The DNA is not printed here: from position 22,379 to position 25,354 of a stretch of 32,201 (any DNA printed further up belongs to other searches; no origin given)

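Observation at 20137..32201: Tightly coupled operon built around three consecutive large polytopic membrane proteins (DUF2298 / Chlor_Arch_YYY type) plus GT4 and a SAM methyltransferase: candidate uncharacterised extracytoplasmic glycosylation system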

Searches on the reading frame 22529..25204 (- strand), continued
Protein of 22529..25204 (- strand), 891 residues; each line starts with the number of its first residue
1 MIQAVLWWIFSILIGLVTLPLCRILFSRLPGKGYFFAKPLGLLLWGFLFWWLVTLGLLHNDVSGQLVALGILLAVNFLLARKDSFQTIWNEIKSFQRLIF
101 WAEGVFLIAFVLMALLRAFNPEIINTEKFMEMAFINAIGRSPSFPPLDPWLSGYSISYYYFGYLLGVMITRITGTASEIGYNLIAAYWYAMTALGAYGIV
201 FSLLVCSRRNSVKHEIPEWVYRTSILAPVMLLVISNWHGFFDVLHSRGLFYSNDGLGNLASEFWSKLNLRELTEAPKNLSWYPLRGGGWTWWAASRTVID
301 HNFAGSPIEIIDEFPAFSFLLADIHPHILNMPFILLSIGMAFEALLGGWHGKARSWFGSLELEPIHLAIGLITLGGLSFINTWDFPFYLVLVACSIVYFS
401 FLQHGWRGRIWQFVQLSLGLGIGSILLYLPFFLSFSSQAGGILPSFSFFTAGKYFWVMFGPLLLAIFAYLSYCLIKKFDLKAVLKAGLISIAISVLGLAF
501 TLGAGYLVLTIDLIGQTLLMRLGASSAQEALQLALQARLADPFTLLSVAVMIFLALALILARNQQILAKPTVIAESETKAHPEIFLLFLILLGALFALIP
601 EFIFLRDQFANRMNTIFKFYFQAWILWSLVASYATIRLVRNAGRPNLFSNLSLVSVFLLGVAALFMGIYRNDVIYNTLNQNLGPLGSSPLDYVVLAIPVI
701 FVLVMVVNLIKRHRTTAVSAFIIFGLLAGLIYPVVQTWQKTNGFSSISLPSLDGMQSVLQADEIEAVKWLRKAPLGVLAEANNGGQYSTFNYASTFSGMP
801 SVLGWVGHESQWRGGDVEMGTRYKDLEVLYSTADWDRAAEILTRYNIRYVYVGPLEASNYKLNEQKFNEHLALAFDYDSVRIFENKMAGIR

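Call 54: search_protein_families(library=pfam, proteins=[L001:1759-2790:+, L001:2787-3926:+, L009:3072-5237:+, L079:3257-5341:+, L079:14898-18350:+, L036:12595-15042:+, L009:2186-2998:+, L036:2323-4512:+], max_evalue=0.01)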
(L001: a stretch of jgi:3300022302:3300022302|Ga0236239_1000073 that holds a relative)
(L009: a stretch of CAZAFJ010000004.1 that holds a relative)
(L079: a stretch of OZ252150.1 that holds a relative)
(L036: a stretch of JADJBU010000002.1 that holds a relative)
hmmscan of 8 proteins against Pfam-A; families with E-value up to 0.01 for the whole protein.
L001:1759-2790:+ (343 aa): 1 family
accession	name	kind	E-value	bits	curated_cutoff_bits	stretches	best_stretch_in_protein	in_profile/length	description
PF03706.18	LPG_synthase_TM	-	5.1e-39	135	33.4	1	16-314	1-302/302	Lysylphosphatidylglycerol synthase TM region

L001:2787-3926:+ (379 aa): 5 families
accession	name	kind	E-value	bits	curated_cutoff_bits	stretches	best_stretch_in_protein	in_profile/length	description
PF00534.26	Glycos_transf_1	-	8.2e-28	97.5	26.4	1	190-351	5-160/172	Glycosyl transferases group 1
PF13692.12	Glyco_trans_1_4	-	1.9e-21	77.2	27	1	201-348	2-141/142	Glycosyl transferases group 1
PF13439.12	Glyco_transf_4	-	8.1e-14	52.4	28.5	1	15-179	2-168/170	Glycosyltransferase Family 4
PF13579.12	Glyco_trans_4_4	-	9e-13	49.3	29.7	1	16-162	2-144/158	Glycosyl transferase 4-like domain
PF20706.3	GT4-conflict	-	1.4e-06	28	26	1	199-318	196-316/385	Family 4 Glycosyltransferase in conflict systems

L009:3072-5237:+ (721 aa): 1 family
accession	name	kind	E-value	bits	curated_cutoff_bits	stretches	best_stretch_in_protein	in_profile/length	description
PF13231.12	PMT_2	-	8.6e-06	26.5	26.1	1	271-432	5-158/160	Dolichyl-phosphate-mannose-protein mannosyltransferase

L079:3257-5341:+ (694 aa): 1 family
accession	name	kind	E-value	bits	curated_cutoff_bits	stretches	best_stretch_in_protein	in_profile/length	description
PF13231.12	PMT_2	-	1.2e-08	35.7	26.1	1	238-381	23-158/160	Dolichyl-phosphate-mannose-protein mannosyltransferase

L079:14898-18350:+ (1150 aa): 8 families
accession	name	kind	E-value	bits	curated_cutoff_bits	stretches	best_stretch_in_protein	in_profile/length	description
PF01436.27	NHL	-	5.5e-47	156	20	5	916-943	1-28/28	NHL repeat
PF08450.18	SGL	-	2.6e-15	57.1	26.3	2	977-1052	146-223/246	SMP-30/Gluconolactonase/LRE-like region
PF25021.1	TEN_NHL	-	3.3e-12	46.5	27.1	0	914-951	139-174/357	Teneurin NHL domain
PF13231.12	PMT_2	-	7.4e-12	46.2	26.1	1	79-210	2-131/160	Dolichyl-phosphate-mannose-protein mannosyltransferase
PF17170.10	DUF5128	-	8.9e-11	42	22.9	0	976-1048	53-127/321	6-bladed beta-propeller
PF23500.1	DUF7133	-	8.9e-07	29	27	0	863-889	328-354/385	Domain of unknown function (DUF7133)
PF24684.1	Vgb_lyase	-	1.9e-06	27.4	50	1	865-1041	56-209/290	Virginiamycin B lyase family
PF13449.12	Phytase-like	-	5.8e-06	26.8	27.6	0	918-953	69-104/284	Esterase-like activity of phytase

L036:12595-15042:+ (815 aa): 1 family
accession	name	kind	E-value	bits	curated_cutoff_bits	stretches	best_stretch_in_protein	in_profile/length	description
PF19455.4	DUF5993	-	0.0059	17.2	27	1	639-685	3-48/50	Family of unknown function (DUF5993)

L009:2186-2998:+ (270 aa): 9 families
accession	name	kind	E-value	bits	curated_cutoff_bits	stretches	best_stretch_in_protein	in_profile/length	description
PF05050.19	Methyltransf_21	-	2.3e-19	70.6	22.7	1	87-248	1-171/173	Methyltransferase FkbM domain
PF02475.24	TRM5-TYW2_MTfase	-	1.1e-06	29.2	28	1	80-133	35-88/164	TRM5/TYW2 methyltransferase domain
PF05575.17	V_cholerae_RfbT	-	2.1e-05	24.4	27.9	1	82-209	80-207/286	Vibrio cholerae RfbT protein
PF05175.20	MTS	-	0.00032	20.8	23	1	84-160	34-111/170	Methyltransferase small domain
PF13489.12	Methyltransf_23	-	0.00095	19.4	27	1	67-189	8-94/164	Methyltransferase domain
PF13649.12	Methyltransf_25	-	0.001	20.2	27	1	85-136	1-51/97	Methyltransferase domain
PF13847.12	Methyltransf_31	-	0.0013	18.9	27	1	84-135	6-58/145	Methyltransferase domain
PF01728.25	FtsJ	-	0.0017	18.8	24.1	1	78-138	18-75/181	FtsJ-like methyltransferase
PF02390.23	Methyltransf_4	-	0.0023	17.8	24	1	84-137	4-57/173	Putative methyltransferase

L036:2323-4512:+ (729 aa): 1 family
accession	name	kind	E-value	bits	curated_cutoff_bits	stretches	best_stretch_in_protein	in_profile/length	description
PF13231.12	PMT_2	-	4e-08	34.1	26.1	1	284-439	11-158/160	Dolichyl-phosphate-mannose-protein mannosyltransferase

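Call 55: search_protein_families(library=ncbifam, proteins=[L001:1759-2790:+, L001:2787-3926:+, L009:3072-5237:+], max_evalue=0.01)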
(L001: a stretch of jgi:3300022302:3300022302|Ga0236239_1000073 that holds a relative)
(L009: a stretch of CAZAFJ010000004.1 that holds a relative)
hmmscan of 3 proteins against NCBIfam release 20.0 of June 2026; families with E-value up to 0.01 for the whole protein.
L001:1759-2790:+ (343 aa): 3 families
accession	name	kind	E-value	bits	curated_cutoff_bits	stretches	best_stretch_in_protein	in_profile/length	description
TIGR00374.1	TIGR00374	subfamily_domain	5.8e-25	88.4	43.2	1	22-326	3-318/323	flippase-like domain-containing protein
TIGR03476.1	HpnL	subfamily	8.1e-11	41.8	195.65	1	19-303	10-300/318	putative membrane protein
NF033480.1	bifunc_MprF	equivalog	2.6e-06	26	600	1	13-301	3-277/841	bifunctional lysylphosphatidylglycerol flippase/synthetase MprF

L001:2787-3926:+ (379 aa): 33 families (the best 25 are shown)
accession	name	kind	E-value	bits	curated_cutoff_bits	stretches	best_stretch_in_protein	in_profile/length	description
TIGR02149.1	glgA_Coryne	subfamily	4.4e-18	65.6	302.4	1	136-378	135-388/391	glycogen synthase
TIGR04063.1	stp3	hypoth_equivalog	1.8e-17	63.4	442.05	1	130-351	142-362/397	TIGR04063 family PEP-CTERM/XrtA system glycosyltransferase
TIGR04047.1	MSMEG_0565_glyc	hypoth_equivalog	2.1e-17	63.3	259.85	1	184-377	178-371/373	MSMEG_0565 family glycosyltransferase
TIGR03449.1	mycothiol_MshA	equivalog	2.1e-17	63.1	462.5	1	165-357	185-377/406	D-inositol-3-phosphate glycosyltransferase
NF049988.1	MGlcDAGSynMgs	equivalog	1.9e-16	60.5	400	1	183-377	196-384/398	alpha-monoglucosyldiacylglycerol synthase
NF012028.0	PRK15484.1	subfamily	2.2e-15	56.6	618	1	172-375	165-373/380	lipopolysaccharide N-acetylglucosaminyltransferase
NF038298.1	EPS_HpsO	equivalog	9.7e-15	54.2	575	1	136-378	137-385/388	hormogonium polysaccharide biosynthesis glycosyltransferase HpsO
TIGR03999.1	thiol_BshA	equivalog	3.4e-13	49.3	273.7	1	141-377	140-370/375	N-acetyl-alpha-D-glucosaminyl L-malate synthase BshA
TIGR04157.1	glyco_rSAM_CFB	subfamily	8.9e-13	48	400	1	182-375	209-404/406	TIGR04157 family glycosyltransferase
NF053787.1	GlcN_PG_synth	equivalog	3.3e-12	45.9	480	1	188-352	185-329/361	N-acetylglucosaminyl phosphatidylglycerol synthase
NF041876.1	EPS_EpsE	equivalog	3.6e-12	46.2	400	1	206-355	220-367/389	exopolysaccharide biosynthesis GT4 family glycosyltransferase EpsE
NF038295.1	EPS_HpsP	equivalog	3.7e-12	45.9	550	1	135-351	144-354/388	hormogonium polysaccharide biosynthesis glycosyltransferase HpsP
TIGR02095.1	glgA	subfamily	1.4e-11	43.8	328.45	1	185-378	277-475/477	glycogen/starch synthase, ADP-glucose type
NF046085.1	XrtY_assoc_Gly1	equivalog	5.9e-11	41.8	400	1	197-378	207-382/387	XrtY-associated glycosyltransferase XYAG1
NF047684.1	TeichurnBiosyTuaC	equivalog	3.6e-09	36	550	1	143-371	162-376/391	teichuronic acid biosynthesis protein TuaC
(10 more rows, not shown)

L009:3072-5237:+ (721 aa): 1 family
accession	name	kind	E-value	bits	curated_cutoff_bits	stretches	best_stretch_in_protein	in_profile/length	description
TIGR03493.1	cellullose_BcsF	equivalog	0.0042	17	56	0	581-606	5-30/62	cellulose biosynthesis protein BcsF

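Call 77: search_dna_similar(query=window:22529-25204:-, collection=plasmids, mode=protein, max_evalue=0.001, max_rows=20)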
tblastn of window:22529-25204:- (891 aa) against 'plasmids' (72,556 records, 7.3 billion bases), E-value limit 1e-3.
Records with a match: 2; places in all: 2; records where one place covers at least 80% of the query: 0.
Best place of each record, by identity: <60% 2.
By first word of the organism name: Pseudobutyrivibrio 1; Halarchaeum 1.
By predicted mobility (MOB-suite, as given by PLSDB): non-mobilizable 2.
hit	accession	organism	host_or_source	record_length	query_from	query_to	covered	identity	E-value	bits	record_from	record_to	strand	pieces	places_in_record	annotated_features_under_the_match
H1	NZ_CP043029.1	Pseudobutyrivibrio xylanivorans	Bovine,rumen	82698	7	407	45%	23.7%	5e-11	75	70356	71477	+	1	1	DUF2298 domain-containing protein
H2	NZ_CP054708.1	Halarchaeum sp. CBA1220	solar salt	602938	741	883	16%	30.4%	6e-11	74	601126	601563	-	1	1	none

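Call 78: get_annotated_region(hit=H1, flank=12000)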
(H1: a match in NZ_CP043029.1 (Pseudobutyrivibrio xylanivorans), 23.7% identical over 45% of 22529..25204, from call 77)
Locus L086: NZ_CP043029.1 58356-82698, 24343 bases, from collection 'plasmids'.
description: Pseudobutyrivibrio xylanivorans strain MA3014 plasmid pNP95, complete sequence
organism: Pseudobutyrivibrio xylanivorans (NCBI taxid 185007)
taxonomy: Bacteria; Bacillota; Clostridia; Lachnospirales; Lachnospiraceae; Pseudobutyrivibrio; Pseudobutyrivibrio xylanivorans
host: -; source: Bovine,rumen; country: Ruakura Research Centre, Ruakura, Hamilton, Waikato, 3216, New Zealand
typing (MOB-suite, as given by PLSDB): non-mobilizable
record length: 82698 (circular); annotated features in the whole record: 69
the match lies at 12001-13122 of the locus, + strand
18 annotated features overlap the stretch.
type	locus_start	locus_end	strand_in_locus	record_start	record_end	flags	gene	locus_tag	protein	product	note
CDS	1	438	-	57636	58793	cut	wecB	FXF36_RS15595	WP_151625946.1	UDP-N-acetylglucosamine 2-epimerase (non-hydrolyzing)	GO:0009103 - lipopolysaccharide biosynthetic process [Evidence IEA]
CDS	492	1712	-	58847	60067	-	-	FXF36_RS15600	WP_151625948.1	NAD-dependent epimerase/dehydratase family protein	-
CDS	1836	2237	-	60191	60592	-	-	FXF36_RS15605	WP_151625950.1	DUF6548 family protein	-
CDS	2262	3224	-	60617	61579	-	-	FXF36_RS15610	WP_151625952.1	glycosyltransferase family 2 protein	-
CDS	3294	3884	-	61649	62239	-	-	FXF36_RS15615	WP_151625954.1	hypothetical protein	-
CDS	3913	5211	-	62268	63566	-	-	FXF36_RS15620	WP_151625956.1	DegT/DnrJ/EryC1/StrS family aminotransferase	-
CDS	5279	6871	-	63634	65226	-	-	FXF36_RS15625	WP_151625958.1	glucosyltransferase domain-containing protein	-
CDS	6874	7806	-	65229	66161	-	-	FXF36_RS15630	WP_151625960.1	glycosyltransferase family 2 protein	-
CDS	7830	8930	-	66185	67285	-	-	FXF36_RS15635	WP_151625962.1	hypothetical protein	-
CDS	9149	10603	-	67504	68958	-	-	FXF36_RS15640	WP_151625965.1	O-antigen ligase family protein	-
CDS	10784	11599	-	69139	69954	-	-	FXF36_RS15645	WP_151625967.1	hypothetical protein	-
CDS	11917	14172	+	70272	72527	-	-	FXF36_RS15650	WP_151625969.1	DUF2298 domain-containing protein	-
CDS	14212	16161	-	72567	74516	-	-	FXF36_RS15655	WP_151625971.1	nucleoside-diphosphate sugar epimerase/dehydratase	GO:0000271 - polysaccharide biosynthetic process [Evidence IEA]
CDS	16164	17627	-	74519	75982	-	-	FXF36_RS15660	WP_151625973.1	hypothetical protein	-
CDS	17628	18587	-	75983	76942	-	-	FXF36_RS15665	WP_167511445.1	hypothetical protein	-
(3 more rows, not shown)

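Call 79: get_annotated_region(hit=H2, flank=12000)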
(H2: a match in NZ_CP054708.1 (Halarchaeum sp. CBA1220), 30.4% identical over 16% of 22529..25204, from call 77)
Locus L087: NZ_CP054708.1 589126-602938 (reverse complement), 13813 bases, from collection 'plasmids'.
description: Halarchaeum sp. CBA1220 plasmid pCBA1220-01, complete sequence
organism: Halarchaeum sp. CBA1220 (NCBI taxid 1853682)
taxonomy: Archaea; Euryarchaeota; Halobacteria; Halobacteriales; Halobacteriaceae; Halarchaeum; Halarchaeum sp. CBA1220
host: -; source: solar salt; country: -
typing (MOB-suite, as given by PLSDB): non-mobilizable
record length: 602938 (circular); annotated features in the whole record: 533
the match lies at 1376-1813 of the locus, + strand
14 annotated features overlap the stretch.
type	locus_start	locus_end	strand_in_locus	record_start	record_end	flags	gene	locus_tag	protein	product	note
CDS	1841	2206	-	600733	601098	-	-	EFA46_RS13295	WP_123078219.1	hypothetical protein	-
CDS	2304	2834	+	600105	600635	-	msrA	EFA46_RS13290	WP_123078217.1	peptide-methionine (S)-S-oxide reductase MsrA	GO:0030091 - protein repair [Evidence IEA]; GO:0006979 - response to oxidative stress [Evidence IEA]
CDS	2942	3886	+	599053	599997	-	-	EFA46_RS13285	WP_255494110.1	M48 family metalloprotease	GO:0006508 - proteolysis [Evidence IEA]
CDS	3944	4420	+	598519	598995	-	-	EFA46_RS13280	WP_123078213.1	universal stress protein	-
CDS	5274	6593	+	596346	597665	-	-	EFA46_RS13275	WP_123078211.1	orc1/cdc6 family replication initiation protein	-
CDS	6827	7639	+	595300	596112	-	-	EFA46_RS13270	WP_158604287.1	NmrA family NAD(P)-binding protein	-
CDS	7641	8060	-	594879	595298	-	-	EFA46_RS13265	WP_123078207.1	CopG family ribbon-helix-helix protein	-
CDS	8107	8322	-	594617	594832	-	-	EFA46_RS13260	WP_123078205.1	hypothetical protein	-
CDS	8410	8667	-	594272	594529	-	-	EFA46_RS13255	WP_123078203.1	hypothetical protein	-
CDS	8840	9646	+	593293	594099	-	-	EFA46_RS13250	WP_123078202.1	aldo/keto reductase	-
CDS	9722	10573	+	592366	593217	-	-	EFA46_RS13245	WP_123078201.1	translation initiation factor eIF-2B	-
CDS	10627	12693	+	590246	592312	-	-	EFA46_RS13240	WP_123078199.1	alpha-amylase family glycosyl hydrolase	GO:0005975 - carbohydrate metabolic process [Evidence IEA]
CDS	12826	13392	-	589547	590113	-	-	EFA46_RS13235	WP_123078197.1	GNAT family N-acetyltransferase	-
CDS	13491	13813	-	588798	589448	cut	-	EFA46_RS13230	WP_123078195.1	polysaccharide deacetylase family protein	-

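Call 82: search_protein_families(library=pfam, proteins=[L086:2262-3224:-, L086:1836-2237:-, L086:3294-3884:-, L086:5279-6871:-, L086:6874-7806:-, L086:7830-8930:-, L086:9149-10603:-, L086:10784-11599:-, L086:11917-14172:+, L086:16164-17627:-], max_evalue=0.001)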
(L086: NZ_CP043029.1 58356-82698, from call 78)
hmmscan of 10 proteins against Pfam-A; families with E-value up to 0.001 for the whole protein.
L086:2262-3224:- (320 aa): 2 families
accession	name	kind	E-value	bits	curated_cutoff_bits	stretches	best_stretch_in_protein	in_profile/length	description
PF00535.33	Glycos_transf_2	-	5.5e-31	108.2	23.3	1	6-170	1-163/168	Glycosyl transferase family 2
PF13506.12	Glyco_transf_21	-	0.00074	19.5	21.7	0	81-152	21-93/174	Glycosyl transferase family 21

L086:1836-2237:- (133 aa): 1 family
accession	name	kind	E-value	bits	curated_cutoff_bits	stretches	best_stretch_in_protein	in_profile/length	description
PF20185.3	DUF6548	-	5.6e-14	52.8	27.3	1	12-119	2-107/164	Family of unknown function (DUF6548)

L086:3294-3884:- (196 aa): 0 families

L086:5279-6871:- (530 aa): 1 family
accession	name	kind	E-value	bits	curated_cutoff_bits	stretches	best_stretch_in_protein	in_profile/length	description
PF14264.12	Glucos_trans_II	-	4.9e-45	154.5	30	1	38-350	1-317/317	Glucosyl transferase GtrII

L086:6874-7806:- (310 aa): 4 families
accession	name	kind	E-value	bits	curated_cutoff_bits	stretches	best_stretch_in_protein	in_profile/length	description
PF00535.33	Glycos_transf_2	-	6e-35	121.1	23.3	1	7-171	1-166/168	Glycosyl transferase family 2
PF13641.12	Glyco_tranf_2_3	-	2e-11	44.8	27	1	6-140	3-138/230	Glycosyltransferase like family 2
PF10111.15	Glyco_tranf_2_2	-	2e-07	31.2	27.3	1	7-115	1-108/276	Glycosyltransferase like family 2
PF12804.13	NTP_transf_3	-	0.00022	21.9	27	1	73-149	69-144/160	MobA-like NTP transferase domain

L086:7830-8930:- (366 aa): 6 families
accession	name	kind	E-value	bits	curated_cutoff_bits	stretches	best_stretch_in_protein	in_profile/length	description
PF01637.24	ATPase_2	-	3.9e-06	27.3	33.2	1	37-149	21-121/225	ATPase domain predominantly from Archaea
PF13173.12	AAA_14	-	1.8e-05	25.2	27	1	36-73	2-39/129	AAA domain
PF25199.1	nSTAND_NTPase5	-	3e-05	24.3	34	1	22-73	25-78/145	Novel STAND NTPase 5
PF13191.12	AAA_16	-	3.2e-05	24.9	32.6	1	33-147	21-141/167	AAA ATPase domain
PF13401.12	AAA_22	-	0.00049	20.9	27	0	36-176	5-122/130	AAA domain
PF07693.20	KAP_NTPase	-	0.00067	19.4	20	0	41-73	25-58/293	KAP family P-loop domain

L086:9149-10603:- (484 aa): 1 family
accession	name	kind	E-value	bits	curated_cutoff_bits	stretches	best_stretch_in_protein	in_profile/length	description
PF04932.20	Wzy_C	-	1.7e-08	34.8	31.7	1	288-430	18-146/149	O-Antigen ligase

L086:10784-11599:- (271 aa): 0 families

L086:11917-14172:+ (751 aa): 1 family
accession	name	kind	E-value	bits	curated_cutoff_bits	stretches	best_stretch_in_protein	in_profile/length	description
PF10060.15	DUF2298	-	3.1e-91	307.2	27.8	1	70-544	5-488/488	Uncharacterized membrane protein (DUF2298)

L086:16164-17627:- (487 aa): 1 family
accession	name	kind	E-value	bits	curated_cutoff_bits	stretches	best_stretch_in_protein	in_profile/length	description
PF06305.16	LapA_dom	-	6.6e-05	23.2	28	0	22-68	5-46/64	Lipopolysaccharide assembly protein A domain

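Call 83: find_related_loci(query=L086:11917-14172:+, collection=metagenome_contigs, flank=9000)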
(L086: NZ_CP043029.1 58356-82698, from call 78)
Query L086:11917-14172:+ (751 aa) in metagenome_contigs; peptide patterns used: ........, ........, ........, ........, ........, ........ (x = any residue, [..] = any of these).
37 stretches matched a pattern; 26 encode a relative of the query (tblastn E <= 1e-3); 26 distinct loci.
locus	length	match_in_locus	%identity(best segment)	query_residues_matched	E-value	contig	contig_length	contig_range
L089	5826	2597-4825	59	17-751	0e+0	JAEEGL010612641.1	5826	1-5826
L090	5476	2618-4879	56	6-751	0e+0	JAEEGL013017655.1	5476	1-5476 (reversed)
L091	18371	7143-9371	58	17-751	0e+0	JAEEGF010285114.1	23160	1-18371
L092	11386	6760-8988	58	17-751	0e+0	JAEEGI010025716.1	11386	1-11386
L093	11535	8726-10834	38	29-749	5e-148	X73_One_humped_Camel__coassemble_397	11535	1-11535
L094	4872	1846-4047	39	24-750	2e-145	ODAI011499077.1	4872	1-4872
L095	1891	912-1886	65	17-346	8e-146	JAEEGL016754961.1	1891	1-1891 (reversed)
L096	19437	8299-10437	36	28-740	3e-133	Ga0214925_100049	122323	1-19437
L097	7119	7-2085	37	87-750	3e-129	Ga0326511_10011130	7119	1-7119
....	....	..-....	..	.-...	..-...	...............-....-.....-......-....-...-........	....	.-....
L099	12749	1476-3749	35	1-738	6e-105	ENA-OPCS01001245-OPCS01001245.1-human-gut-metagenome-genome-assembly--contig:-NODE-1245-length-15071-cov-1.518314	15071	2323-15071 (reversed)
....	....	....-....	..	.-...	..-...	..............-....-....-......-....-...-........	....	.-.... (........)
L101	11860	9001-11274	35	1-738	1e-104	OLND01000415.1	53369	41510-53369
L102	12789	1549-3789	34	13-736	1e-102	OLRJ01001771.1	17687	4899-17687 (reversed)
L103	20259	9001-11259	34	7-736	6e-102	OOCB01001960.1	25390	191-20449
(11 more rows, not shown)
